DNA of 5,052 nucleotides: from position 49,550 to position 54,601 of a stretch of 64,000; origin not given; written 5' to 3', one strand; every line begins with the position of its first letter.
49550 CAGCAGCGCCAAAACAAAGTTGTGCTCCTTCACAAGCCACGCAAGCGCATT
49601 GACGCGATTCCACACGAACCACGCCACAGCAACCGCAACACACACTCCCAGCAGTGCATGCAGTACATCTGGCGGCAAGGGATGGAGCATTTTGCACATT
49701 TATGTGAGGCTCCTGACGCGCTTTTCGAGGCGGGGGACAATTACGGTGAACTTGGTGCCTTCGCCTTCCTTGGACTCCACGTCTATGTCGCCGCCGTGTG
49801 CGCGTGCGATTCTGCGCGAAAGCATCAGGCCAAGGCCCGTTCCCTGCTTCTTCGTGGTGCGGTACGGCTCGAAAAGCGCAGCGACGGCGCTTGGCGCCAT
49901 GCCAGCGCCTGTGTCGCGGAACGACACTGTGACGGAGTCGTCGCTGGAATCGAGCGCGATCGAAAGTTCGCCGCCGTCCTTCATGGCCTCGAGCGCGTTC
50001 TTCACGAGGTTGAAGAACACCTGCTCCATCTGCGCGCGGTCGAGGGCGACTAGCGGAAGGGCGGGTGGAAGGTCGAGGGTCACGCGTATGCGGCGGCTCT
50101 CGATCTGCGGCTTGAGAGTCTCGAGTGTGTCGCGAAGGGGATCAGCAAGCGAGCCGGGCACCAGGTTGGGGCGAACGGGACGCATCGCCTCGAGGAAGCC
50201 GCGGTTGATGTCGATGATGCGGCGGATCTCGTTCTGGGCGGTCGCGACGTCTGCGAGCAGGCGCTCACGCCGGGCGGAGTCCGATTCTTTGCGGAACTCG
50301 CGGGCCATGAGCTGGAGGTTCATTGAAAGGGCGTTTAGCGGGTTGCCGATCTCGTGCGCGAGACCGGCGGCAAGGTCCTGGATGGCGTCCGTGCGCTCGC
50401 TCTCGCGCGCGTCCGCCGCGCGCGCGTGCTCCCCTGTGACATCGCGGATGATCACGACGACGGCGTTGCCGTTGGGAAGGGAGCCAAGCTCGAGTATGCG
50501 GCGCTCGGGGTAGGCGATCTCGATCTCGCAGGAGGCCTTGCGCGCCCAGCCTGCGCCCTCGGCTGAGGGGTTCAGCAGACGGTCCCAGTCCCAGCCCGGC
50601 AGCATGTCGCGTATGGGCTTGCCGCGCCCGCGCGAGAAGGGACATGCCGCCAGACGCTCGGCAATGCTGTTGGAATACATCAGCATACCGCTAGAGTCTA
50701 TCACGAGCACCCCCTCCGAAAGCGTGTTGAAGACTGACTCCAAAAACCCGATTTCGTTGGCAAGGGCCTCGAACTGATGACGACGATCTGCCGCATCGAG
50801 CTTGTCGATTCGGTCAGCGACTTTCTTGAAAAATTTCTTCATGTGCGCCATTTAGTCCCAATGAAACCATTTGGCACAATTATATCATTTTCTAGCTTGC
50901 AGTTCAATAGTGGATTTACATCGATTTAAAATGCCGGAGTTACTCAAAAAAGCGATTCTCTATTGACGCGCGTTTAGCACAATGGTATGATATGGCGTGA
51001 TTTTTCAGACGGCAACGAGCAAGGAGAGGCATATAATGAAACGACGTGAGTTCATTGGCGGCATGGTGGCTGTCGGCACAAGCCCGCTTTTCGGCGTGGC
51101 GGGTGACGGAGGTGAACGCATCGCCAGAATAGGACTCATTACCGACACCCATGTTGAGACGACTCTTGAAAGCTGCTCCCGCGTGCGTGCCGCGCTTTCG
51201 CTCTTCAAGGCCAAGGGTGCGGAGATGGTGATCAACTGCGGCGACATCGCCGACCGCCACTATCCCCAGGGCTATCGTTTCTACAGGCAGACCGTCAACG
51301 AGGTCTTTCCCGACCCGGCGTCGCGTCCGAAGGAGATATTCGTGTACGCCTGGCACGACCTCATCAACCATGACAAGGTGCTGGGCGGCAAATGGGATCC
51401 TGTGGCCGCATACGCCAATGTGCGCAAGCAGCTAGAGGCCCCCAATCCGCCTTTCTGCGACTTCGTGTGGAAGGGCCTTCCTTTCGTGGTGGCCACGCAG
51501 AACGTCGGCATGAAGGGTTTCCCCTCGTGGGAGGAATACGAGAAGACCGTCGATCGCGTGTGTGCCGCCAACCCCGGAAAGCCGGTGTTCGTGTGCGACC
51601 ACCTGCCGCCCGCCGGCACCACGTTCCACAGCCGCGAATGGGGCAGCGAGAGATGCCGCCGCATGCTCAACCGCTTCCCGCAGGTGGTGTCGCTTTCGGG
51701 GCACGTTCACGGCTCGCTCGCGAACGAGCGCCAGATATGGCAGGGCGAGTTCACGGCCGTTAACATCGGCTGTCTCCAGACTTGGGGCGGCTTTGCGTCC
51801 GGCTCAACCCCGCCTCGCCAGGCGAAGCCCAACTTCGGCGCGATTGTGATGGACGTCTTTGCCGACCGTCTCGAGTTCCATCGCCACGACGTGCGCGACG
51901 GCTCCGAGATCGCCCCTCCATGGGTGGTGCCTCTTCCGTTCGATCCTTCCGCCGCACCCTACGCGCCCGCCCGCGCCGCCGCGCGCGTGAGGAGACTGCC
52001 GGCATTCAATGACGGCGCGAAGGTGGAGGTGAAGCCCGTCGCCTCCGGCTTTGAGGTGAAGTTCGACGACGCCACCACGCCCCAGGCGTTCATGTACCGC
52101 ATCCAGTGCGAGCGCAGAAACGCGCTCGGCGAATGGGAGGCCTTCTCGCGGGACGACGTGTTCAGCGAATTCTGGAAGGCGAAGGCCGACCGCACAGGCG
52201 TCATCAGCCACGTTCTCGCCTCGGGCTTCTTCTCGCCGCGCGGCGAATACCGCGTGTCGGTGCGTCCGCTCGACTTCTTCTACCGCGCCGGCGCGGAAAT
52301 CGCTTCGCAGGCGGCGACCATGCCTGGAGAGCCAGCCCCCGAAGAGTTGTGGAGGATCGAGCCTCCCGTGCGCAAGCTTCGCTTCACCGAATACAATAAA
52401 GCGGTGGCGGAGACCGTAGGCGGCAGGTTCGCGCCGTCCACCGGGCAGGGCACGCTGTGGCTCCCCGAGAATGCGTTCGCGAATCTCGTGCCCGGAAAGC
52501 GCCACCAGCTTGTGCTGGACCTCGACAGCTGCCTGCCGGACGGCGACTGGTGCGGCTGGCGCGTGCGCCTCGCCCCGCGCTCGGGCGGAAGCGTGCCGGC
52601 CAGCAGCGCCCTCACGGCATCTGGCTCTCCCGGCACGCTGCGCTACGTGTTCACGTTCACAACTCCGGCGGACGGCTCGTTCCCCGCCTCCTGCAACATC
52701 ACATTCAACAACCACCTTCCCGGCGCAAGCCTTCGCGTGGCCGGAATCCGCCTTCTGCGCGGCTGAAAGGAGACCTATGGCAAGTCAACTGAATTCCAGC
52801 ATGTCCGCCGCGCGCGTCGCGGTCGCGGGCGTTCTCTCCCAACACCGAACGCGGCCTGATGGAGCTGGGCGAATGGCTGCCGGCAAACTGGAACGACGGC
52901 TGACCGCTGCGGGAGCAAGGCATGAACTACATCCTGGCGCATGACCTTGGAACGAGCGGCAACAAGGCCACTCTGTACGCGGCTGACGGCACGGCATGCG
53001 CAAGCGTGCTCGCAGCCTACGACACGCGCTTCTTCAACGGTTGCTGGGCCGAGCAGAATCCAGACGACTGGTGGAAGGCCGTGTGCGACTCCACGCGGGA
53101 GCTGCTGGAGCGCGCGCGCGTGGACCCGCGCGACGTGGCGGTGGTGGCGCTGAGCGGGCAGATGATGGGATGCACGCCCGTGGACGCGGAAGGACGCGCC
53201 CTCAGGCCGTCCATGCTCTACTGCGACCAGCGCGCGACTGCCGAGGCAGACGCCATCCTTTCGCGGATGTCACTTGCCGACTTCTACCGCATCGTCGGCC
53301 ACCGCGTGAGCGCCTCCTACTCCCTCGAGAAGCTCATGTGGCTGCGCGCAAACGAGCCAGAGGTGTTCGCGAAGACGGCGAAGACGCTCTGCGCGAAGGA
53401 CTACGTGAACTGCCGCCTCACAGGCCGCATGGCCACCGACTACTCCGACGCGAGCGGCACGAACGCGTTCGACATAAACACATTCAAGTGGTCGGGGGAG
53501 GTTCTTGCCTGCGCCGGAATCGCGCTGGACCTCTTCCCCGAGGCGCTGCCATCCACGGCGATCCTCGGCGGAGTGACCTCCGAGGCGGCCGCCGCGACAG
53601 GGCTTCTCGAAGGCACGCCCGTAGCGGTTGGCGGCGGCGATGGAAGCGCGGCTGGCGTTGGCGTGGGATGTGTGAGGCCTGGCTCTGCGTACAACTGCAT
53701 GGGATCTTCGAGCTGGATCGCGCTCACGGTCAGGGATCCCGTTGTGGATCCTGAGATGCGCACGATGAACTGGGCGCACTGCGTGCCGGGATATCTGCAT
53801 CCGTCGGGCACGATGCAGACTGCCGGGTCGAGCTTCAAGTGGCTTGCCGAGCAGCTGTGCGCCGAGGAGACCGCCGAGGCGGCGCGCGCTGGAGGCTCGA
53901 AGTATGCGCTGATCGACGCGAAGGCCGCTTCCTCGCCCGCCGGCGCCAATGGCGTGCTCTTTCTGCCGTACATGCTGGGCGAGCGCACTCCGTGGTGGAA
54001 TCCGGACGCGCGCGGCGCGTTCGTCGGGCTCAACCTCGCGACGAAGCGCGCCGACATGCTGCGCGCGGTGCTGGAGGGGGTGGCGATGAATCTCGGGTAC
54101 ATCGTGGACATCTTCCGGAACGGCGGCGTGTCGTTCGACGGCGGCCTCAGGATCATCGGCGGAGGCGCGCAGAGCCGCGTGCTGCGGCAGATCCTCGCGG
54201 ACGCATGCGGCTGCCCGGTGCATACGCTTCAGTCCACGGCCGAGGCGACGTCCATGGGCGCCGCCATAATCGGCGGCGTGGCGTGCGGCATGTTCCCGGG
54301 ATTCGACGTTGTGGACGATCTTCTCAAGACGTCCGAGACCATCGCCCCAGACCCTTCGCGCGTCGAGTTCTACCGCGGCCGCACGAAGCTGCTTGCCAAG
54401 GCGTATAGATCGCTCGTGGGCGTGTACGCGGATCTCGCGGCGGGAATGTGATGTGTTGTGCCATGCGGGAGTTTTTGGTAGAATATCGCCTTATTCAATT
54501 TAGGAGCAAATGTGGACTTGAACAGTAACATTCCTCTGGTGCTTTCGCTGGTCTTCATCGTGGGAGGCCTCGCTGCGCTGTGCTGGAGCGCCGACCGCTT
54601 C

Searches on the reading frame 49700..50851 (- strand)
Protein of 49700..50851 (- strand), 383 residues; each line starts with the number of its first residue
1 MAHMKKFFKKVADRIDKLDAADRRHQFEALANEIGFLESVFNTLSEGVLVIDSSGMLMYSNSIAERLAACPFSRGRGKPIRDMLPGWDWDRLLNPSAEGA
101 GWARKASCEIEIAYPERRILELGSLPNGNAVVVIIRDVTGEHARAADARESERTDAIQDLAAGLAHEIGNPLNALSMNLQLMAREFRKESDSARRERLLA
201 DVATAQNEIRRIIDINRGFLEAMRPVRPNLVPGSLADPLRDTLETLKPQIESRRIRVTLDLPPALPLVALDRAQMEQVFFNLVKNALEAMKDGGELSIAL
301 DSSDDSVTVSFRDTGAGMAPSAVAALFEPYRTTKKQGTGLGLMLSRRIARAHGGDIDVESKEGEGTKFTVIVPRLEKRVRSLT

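Call 17: search_protein_families(library=pfam, proteins=[window:49700-50851:-])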
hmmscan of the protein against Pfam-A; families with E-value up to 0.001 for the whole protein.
window:49700-50851:- (383 aa): 5 families
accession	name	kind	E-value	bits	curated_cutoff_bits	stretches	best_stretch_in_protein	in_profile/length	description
PF02518.31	HATPase_c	-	1.2e-26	93.8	26.4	1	271-374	2-109/111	Histidine kinase-, DNA gyrase B-, and HSP90-like ATPase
PF00512.31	HisKA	-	1.8e-08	34.7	26.9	1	158-214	3-55/66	His Kinase A (phospho-acceptor) domain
PF08448.16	PAS_4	-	4.9e-06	27.2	23.1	1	41-142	1-109/110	PAS fold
PF13581.12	HATPase_c_2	-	0.00036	21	27.4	1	284-370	45-125/127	Histidine kinase-like ATPase domain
PF14501.12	HATPase_c_5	-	0.00036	20.9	22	1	274-364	5-94/102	GHKL domain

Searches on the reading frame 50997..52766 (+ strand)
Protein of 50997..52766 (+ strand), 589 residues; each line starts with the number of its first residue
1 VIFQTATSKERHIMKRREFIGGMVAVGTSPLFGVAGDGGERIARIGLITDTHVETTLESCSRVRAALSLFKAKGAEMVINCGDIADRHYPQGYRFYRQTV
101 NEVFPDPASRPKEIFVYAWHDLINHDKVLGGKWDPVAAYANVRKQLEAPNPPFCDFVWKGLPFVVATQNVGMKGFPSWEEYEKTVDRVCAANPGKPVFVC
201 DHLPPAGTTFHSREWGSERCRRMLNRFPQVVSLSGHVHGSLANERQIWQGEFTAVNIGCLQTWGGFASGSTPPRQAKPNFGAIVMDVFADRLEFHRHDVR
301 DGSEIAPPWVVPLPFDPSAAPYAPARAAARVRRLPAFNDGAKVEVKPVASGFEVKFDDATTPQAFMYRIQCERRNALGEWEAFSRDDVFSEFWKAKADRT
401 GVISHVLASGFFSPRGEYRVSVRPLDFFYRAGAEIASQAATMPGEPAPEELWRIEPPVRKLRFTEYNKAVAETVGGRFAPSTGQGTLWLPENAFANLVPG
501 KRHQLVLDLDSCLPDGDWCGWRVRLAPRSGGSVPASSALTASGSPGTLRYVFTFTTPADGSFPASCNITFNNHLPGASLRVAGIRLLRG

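Call 17: search_protein_families(library=pfam, proteins=[window:50997-52766:+])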
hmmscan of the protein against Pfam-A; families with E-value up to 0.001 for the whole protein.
window:50997-52766:+ (589 aa): 2 families
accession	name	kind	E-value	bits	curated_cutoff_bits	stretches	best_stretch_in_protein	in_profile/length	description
PF00149.33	Metallophos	-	1.5e-07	32.5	21.5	1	44-239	2-190/191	Calcineurin-like phosphoesterase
PF12850.12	Metallophos_2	-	0.00027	21.4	27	0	44-86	2-38/154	Calcineurin-like phosphoesterase superfamily domain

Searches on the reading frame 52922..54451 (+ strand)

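Call 17: search_protein_families(library=pfam, proteins=[window:52922-54451:+])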
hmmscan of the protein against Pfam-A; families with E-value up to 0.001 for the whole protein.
window:52922-54451:+ (509 aa): 2 families
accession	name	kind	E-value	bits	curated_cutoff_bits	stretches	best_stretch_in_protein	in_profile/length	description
PF00370.27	FGGY_N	-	2.3e-57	194.8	28.8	1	3-247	1-245/245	FGGY family of carbohydrate kinases, N-terminal domain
PF02782.22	FGGY_C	-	1e-38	133.6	27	1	256-454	1-197/198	FGGY family of carbohydrate kinases, C-terminal domain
